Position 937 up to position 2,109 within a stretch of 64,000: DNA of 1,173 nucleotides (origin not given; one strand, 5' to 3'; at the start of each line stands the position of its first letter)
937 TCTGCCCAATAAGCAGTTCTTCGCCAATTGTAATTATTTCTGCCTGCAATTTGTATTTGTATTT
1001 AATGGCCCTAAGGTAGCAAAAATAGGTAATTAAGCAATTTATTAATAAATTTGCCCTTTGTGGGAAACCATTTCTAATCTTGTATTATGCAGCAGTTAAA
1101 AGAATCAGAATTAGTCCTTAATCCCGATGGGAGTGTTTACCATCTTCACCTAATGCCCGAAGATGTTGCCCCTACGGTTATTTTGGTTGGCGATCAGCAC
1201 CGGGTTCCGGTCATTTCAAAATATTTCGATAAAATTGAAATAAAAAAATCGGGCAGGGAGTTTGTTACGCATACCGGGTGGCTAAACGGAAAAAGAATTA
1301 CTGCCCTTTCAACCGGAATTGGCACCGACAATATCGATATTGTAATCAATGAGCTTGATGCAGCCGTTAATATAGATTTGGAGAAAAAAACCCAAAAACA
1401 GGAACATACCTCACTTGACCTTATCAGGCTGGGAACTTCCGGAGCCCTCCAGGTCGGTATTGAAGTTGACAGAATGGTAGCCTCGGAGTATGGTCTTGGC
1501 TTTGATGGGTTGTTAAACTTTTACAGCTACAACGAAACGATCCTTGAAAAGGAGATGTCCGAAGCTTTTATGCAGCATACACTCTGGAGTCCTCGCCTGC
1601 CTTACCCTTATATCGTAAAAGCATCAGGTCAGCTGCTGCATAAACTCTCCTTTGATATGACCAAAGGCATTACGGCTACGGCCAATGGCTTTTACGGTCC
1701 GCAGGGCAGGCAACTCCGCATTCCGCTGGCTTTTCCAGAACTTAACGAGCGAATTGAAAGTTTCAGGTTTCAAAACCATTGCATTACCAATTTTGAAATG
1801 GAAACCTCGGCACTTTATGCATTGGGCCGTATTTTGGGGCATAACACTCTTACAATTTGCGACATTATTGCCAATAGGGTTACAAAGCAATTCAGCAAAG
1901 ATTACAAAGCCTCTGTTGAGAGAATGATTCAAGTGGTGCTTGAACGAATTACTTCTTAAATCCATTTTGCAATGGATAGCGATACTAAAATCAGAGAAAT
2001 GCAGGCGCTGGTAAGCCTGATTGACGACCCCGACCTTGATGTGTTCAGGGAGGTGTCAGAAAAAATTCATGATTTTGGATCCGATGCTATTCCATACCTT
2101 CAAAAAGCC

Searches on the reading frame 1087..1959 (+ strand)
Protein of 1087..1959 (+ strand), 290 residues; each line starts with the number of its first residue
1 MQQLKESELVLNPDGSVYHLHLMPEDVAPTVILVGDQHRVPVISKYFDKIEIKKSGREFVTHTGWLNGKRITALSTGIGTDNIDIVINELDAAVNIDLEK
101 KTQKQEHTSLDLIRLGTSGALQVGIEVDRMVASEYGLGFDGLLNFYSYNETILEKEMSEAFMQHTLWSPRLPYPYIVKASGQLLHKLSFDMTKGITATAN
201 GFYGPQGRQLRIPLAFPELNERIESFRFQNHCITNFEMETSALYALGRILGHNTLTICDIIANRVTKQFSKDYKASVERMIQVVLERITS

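Call 36: find_encoding_contigs(protein=window:1087-1959:+, flank=10000, max_places=10)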
Protein window:1087-1959:+ (290 aa): 3 contigs read that carry it; 3 places shown.
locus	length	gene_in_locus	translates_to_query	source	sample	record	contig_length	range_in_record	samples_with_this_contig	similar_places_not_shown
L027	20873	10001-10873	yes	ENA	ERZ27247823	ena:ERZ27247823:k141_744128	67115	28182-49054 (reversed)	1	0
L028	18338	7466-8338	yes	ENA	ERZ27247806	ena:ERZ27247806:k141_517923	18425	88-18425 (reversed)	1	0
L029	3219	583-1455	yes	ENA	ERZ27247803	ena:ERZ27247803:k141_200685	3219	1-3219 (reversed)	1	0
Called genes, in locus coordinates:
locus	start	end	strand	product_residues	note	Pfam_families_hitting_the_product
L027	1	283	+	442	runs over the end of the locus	PF01408:GFO_IDH_MocA, PF22725:GFO_IDH_MocA_C3 (weak)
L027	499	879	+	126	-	PF00474:SSF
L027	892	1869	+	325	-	PF00474:SSF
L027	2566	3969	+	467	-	PF02878:PGM_PMM_I, PF02879:PGM_PMM_II, PF02880:PGM_PMM_III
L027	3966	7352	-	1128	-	PF17757:UvrB_inter, PF02559:CarD_TRCF_RID, PF00270:DEAD, PF04851:ResIII (weak), PF00271:Helicase_C, PF03461:TRCF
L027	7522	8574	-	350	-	PF00316:FBPase, PF18913:FBPase_C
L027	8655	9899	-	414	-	PF00994:MoCF_biosynth, PF18146:CinA_KH, PF02464:CinA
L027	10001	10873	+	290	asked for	PF01048:PNP_UDP_1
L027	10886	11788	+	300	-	PF13369:Transglut_core2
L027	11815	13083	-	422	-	PF02775:TPP_enzyme_C, PF01558:POR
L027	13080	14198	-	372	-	PF01855:POR_N, PF17147:PFOR_II (weak)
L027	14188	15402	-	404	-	PF02515:CoA_transf_3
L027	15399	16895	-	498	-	PF00474:SSF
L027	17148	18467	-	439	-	PF08245:Mur_ligase_M, PF02875:Mur_ligase_C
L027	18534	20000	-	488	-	PF03781:FGE-sulfatase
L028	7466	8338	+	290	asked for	PF01048:PNP_UDP_1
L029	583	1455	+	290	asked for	PF01048:PNP_UDP_1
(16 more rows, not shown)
